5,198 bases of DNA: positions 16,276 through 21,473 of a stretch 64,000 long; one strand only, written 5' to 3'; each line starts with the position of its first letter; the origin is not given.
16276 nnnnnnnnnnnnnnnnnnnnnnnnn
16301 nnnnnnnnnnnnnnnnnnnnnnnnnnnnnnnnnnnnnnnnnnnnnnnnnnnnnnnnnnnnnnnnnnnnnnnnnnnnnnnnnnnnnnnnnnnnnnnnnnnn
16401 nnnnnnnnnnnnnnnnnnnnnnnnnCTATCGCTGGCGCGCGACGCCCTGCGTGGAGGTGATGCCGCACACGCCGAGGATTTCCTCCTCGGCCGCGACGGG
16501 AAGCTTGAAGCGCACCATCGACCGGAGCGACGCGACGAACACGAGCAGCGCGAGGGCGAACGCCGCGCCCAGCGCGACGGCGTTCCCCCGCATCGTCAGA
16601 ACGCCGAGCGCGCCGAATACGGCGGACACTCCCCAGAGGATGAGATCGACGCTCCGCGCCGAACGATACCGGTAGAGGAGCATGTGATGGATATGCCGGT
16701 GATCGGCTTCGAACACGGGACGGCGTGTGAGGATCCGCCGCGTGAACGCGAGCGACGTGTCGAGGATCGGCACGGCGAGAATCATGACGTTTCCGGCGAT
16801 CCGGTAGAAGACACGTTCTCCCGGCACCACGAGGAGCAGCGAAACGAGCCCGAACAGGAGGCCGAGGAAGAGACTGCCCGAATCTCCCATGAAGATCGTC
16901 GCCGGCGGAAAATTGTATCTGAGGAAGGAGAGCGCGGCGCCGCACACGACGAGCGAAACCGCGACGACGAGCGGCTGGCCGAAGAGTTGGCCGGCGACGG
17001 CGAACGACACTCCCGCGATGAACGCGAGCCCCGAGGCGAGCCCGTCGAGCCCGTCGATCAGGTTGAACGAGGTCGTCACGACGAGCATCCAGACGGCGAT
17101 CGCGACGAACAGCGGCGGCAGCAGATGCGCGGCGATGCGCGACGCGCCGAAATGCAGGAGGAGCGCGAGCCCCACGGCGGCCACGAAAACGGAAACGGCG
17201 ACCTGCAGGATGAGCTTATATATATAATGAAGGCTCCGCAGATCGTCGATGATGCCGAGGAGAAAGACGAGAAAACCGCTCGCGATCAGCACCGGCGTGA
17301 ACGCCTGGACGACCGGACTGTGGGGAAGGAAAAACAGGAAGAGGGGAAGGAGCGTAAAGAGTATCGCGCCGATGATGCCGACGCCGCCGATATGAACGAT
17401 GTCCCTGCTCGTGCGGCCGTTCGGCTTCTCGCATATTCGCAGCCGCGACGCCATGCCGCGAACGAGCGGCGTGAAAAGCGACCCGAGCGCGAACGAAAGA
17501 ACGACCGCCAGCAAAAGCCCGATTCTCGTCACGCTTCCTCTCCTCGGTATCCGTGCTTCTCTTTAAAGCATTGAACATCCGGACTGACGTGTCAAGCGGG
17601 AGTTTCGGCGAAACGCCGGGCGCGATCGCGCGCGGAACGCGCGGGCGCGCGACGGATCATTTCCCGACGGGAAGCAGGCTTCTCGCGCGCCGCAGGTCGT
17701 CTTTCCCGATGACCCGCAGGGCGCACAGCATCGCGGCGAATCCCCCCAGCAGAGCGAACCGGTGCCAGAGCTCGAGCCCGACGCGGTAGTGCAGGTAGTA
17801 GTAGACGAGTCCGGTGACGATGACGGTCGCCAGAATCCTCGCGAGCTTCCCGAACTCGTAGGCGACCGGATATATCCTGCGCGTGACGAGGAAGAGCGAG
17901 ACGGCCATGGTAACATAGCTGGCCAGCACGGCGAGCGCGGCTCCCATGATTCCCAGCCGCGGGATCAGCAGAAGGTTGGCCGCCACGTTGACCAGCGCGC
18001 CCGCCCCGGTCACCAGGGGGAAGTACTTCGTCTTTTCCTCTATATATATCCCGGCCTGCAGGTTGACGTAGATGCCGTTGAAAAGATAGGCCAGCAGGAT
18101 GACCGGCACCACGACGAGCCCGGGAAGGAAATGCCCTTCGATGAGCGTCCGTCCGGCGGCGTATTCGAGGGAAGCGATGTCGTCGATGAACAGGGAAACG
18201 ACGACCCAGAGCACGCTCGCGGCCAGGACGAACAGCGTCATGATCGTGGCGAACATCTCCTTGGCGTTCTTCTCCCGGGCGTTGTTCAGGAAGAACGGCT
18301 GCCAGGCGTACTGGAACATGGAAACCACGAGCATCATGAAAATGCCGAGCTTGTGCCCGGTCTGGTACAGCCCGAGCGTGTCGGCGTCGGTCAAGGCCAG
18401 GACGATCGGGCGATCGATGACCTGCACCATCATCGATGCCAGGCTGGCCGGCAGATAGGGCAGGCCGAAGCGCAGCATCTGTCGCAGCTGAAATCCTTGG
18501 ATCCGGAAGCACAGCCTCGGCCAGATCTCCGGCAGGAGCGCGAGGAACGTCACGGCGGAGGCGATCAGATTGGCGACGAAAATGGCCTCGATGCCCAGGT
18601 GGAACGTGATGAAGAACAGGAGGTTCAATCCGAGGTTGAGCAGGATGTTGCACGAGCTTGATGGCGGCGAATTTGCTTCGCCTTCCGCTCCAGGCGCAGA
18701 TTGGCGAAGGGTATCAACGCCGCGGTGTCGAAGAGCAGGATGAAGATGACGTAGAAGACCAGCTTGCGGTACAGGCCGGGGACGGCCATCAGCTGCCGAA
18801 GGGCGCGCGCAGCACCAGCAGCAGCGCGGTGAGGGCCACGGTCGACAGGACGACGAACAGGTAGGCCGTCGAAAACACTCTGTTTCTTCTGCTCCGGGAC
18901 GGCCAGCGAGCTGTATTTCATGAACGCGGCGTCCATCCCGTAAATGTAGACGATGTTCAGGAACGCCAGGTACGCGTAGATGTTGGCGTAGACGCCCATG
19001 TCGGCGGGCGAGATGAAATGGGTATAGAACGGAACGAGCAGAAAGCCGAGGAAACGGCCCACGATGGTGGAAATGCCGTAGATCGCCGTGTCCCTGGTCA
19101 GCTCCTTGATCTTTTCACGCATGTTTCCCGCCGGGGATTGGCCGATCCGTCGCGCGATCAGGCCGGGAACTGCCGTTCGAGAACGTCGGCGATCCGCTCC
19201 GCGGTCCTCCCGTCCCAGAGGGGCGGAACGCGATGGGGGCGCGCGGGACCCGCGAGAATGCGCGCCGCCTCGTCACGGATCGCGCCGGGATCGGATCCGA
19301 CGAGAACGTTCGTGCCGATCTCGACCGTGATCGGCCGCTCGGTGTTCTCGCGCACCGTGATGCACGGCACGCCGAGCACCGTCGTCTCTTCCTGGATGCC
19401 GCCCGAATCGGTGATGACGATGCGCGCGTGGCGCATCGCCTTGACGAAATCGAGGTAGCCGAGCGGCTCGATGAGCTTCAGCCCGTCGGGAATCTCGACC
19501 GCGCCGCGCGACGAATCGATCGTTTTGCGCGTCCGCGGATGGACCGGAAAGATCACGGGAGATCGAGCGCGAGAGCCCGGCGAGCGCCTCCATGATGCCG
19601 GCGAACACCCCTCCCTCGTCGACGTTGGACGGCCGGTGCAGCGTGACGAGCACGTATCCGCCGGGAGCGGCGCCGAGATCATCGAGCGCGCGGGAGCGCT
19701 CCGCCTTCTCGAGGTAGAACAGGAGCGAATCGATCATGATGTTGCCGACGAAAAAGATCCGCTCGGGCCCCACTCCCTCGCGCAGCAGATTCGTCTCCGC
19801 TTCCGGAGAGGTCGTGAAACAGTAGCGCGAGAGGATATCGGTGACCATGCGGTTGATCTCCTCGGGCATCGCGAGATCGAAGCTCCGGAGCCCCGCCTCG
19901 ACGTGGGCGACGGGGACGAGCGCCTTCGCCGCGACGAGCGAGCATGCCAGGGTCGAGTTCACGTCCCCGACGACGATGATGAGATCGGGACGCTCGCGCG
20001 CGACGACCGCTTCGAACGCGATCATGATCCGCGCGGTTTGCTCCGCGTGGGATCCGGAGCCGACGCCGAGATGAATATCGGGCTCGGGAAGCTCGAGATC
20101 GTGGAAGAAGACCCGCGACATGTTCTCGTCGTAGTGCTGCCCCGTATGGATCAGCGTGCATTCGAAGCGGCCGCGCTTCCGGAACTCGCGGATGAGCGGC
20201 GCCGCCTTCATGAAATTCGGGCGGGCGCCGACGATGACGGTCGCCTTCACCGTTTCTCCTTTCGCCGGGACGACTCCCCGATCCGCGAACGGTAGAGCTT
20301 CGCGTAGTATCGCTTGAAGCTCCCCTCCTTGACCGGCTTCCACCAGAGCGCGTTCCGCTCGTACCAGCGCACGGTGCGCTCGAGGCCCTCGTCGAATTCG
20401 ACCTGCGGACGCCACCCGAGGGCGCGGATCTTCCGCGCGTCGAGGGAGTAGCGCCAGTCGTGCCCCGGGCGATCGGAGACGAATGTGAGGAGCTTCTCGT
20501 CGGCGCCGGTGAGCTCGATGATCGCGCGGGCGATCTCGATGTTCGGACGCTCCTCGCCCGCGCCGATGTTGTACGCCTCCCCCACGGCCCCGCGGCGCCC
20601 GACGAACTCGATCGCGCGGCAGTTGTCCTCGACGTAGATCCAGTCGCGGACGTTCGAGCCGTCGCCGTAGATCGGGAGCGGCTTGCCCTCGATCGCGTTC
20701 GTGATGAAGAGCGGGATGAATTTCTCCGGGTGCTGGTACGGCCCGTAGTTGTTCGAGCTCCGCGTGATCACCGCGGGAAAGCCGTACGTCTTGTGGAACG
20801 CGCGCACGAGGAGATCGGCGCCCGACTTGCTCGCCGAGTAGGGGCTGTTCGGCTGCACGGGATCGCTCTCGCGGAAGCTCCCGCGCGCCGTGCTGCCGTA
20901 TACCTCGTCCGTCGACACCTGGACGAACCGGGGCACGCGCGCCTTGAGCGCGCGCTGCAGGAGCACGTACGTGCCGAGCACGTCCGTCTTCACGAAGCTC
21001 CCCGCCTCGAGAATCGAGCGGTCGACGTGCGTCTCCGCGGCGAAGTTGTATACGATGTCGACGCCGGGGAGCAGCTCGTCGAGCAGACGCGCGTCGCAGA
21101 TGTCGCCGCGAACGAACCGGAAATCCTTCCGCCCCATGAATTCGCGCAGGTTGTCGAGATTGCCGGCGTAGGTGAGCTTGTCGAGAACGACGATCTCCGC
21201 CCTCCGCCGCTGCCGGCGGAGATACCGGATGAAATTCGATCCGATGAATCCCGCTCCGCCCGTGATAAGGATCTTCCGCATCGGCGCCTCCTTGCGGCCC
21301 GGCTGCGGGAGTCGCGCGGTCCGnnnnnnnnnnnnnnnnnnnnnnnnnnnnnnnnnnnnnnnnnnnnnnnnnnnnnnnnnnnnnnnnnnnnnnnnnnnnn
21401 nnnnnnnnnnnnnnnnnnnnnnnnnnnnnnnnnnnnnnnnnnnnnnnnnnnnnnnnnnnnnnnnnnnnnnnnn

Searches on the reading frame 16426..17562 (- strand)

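Call 49: search_protein_families(library=pfam, proteins=[window:16426-17562:-], max_evalue=0.00001)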
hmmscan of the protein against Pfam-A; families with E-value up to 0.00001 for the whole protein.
window:16426-17562:- (378 aa): 1 family
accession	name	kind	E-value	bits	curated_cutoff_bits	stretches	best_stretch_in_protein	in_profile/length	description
PF00953.26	Glycos_transf_4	-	1.1e-31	110.5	27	1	91-243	3-158/160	Glycosyl transferase family 4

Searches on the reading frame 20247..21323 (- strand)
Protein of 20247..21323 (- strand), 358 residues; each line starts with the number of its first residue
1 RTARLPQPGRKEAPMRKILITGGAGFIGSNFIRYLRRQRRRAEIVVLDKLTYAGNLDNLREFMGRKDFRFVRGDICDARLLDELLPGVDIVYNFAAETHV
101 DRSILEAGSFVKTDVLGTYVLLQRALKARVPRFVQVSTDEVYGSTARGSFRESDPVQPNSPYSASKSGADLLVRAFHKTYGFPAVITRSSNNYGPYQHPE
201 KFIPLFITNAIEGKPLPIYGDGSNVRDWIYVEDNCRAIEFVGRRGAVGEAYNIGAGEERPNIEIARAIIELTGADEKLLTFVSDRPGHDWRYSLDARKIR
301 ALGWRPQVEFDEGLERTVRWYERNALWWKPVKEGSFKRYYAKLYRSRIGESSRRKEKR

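Call 49: search_protein_families(library=pfam, proteins=[window:20247-21323:-], max_evalue=0.00001)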
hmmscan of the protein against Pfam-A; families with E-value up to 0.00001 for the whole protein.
window:20247-21323:- (358 aa): 7 families
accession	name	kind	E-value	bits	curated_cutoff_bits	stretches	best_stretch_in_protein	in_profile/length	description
PF16363.11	GDP_Man_Dehyd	-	4.5e-74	250.3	27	1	19-317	1-332/332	GDP-mannose 4,6 dehydratase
PF01370.27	Epimerase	-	2.1e-64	217.7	20.9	1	18-254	1-240/240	NAD dependent epimerase/dehydratase family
PF01073.25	3Beta_HSD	-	1.8e-21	76.9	22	1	19-233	1-220/280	3-beta hydroxysteroid dehydrogenase/isomerase family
PF02719.21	Polysacc_synt_2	-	9.6e-20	71.4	20.2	1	18-282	1-261/293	Polysaccharide biosynthesis protein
PF04321.23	RmlD_sub_bind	-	4.1e-16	59.3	27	1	17-282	2-241/287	RmlD substrate binding domain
PF07993.18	NAD_binding_4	-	3.6e-11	43.1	20.1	1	20-191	1-206/258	Male sterility protein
PF13460.12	NAD_binding_10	-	8.1e-06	26.3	27.2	0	22-175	1-133/184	NAD(P)H-binding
